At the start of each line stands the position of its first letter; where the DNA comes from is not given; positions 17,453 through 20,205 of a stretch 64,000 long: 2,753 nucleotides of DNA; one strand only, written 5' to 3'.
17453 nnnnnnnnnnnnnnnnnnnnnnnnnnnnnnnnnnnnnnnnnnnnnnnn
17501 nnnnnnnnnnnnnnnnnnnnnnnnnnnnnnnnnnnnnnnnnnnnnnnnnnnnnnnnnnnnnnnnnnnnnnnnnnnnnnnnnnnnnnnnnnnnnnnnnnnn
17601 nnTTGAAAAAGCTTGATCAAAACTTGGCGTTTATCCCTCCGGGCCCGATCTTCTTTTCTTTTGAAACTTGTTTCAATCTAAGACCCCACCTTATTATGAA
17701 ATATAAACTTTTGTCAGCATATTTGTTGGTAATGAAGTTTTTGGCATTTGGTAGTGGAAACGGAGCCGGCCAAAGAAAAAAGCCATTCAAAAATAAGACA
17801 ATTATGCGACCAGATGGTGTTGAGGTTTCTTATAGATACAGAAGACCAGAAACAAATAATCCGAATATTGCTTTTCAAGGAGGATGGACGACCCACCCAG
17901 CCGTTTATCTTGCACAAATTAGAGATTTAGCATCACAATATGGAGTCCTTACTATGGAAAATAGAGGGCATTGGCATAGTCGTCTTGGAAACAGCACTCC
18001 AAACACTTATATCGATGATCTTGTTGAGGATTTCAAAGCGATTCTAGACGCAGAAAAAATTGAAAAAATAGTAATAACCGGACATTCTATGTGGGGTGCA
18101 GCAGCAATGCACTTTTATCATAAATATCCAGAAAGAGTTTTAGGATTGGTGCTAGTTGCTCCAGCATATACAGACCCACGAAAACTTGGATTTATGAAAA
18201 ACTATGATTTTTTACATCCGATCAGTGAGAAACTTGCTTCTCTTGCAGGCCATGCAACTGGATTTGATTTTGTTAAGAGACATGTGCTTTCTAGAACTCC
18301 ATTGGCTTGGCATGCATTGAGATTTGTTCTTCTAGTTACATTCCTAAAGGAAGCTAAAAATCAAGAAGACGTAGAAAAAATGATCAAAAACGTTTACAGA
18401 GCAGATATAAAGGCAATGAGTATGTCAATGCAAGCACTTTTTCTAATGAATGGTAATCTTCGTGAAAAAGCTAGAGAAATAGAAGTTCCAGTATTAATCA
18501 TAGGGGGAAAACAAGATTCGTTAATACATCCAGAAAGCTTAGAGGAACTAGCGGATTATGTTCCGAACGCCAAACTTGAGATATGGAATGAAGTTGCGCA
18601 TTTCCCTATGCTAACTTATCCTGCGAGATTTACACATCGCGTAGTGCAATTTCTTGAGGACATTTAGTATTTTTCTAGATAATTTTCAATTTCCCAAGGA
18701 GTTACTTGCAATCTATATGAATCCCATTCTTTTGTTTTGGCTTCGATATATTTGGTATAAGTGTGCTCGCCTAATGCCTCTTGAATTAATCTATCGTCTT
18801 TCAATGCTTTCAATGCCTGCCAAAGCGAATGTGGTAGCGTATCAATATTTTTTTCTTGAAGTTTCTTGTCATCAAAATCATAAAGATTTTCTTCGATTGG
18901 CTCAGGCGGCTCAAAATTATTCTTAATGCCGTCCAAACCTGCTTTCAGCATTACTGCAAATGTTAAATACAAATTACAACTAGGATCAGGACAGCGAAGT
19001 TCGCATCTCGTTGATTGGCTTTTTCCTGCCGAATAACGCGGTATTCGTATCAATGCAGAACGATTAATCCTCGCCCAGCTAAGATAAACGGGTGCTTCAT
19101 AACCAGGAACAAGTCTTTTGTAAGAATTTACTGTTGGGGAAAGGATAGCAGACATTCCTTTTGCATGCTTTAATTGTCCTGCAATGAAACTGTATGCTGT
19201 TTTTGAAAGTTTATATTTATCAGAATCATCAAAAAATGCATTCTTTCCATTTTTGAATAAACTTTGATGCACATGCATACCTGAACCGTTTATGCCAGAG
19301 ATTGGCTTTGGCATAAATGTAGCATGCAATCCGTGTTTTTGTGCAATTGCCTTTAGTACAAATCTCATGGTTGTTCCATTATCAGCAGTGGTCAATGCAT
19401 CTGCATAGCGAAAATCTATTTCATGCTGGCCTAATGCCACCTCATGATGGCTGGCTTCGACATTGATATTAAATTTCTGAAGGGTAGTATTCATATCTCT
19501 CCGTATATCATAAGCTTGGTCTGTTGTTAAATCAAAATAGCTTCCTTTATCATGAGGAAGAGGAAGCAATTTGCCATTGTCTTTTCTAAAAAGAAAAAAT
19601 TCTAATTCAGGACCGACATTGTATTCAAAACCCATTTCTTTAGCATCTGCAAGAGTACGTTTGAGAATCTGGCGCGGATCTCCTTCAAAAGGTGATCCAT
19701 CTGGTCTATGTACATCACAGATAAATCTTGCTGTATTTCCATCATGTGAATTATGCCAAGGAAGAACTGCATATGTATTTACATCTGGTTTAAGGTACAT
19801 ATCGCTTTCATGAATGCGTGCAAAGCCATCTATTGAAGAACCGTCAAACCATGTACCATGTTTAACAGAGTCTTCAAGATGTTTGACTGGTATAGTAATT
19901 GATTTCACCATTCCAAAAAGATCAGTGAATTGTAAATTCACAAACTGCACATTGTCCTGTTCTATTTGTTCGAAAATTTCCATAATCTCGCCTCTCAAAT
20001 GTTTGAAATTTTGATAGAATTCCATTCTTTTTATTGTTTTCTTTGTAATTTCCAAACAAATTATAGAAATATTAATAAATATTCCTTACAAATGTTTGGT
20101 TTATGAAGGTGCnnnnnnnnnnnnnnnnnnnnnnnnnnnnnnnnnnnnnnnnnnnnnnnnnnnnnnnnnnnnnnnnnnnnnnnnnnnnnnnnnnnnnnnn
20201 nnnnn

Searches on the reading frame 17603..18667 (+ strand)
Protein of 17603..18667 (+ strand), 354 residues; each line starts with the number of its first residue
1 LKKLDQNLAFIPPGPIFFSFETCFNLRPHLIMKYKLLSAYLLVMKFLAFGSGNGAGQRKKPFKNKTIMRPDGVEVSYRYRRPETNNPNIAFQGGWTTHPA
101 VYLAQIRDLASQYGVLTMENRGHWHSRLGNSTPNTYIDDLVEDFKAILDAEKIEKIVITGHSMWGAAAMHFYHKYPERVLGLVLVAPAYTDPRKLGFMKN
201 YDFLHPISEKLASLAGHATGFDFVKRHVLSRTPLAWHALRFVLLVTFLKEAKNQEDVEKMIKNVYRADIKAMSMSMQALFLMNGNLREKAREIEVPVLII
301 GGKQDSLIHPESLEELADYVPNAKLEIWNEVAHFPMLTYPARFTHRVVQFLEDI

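Call 16: search_protein_families(library=pfam, proteins=[window:17603-18667:+], max_evalue=0.001)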
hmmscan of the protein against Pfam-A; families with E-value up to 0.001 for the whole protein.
window:17603-18667:+ (354 aa): 6 families
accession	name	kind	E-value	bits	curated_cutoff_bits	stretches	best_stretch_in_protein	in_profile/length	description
PF00561.26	Abhydrolase_1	-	6.6e-22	78.8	25.8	1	93-337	7-242/245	alpha/beta hydrolase fold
PF12146.15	Hydrolase_4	-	9e-21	74.7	27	1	94-333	12-232/239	Serine aminopeptidase, S33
PF12697.13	Abhydrolase_6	-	2.5e-13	51.6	26.3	1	94-343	7-214/217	Alpha/beta hydrolase family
PF12695.13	Abhydrolase_5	-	2.1e-05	24.8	27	0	146-189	49-90/164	Alpha/beta hydrolase family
PF06821.19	Ser_hydrolase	-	2.2e-05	24.9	22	0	139-192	41-95/172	Serine hydrolase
PF03096.20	Ndr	-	2.9e-05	23.4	23.3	1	133-306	78-231/283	Ndr family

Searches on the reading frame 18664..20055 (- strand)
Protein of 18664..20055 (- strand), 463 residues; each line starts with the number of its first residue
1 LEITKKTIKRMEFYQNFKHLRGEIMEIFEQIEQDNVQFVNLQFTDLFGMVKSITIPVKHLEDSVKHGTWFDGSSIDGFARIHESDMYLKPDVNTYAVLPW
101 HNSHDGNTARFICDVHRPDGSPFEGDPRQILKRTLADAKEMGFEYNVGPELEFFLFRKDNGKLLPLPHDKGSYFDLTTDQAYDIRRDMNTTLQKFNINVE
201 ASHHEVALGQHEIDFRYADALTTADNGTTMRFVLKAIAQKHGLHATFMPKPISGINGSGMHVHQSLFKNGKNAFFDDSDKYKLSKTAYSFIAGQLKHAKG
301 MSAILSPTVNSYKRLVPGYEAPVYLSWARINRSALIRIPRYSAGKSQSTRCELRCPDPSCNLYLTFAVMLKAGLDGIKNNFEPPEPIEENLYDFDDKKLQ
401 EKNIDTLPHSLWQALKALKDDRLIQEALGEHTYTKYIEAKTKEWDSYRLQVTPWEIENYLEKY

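Call 16: search_protein_families(library=pfam, proteins=[window:18664-20055:-], max_evalue=0.001)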
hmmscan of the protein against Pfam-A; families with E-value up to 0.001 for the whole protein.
window:18664-20055:- (463 aa): 2 families
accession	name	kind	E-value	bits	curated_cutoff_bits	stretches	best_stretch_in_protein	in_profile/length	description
PF00120.29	Gln-synt_C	-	7e-134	446.7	24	1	125-459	2-344/344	Glutamine synthetase, catalytic domain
PF03951.24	Gln-synt_N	-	6.4e-32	109.5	33.4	1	35-118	1-82/82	Glutamine synthetase, beta-Grasp domain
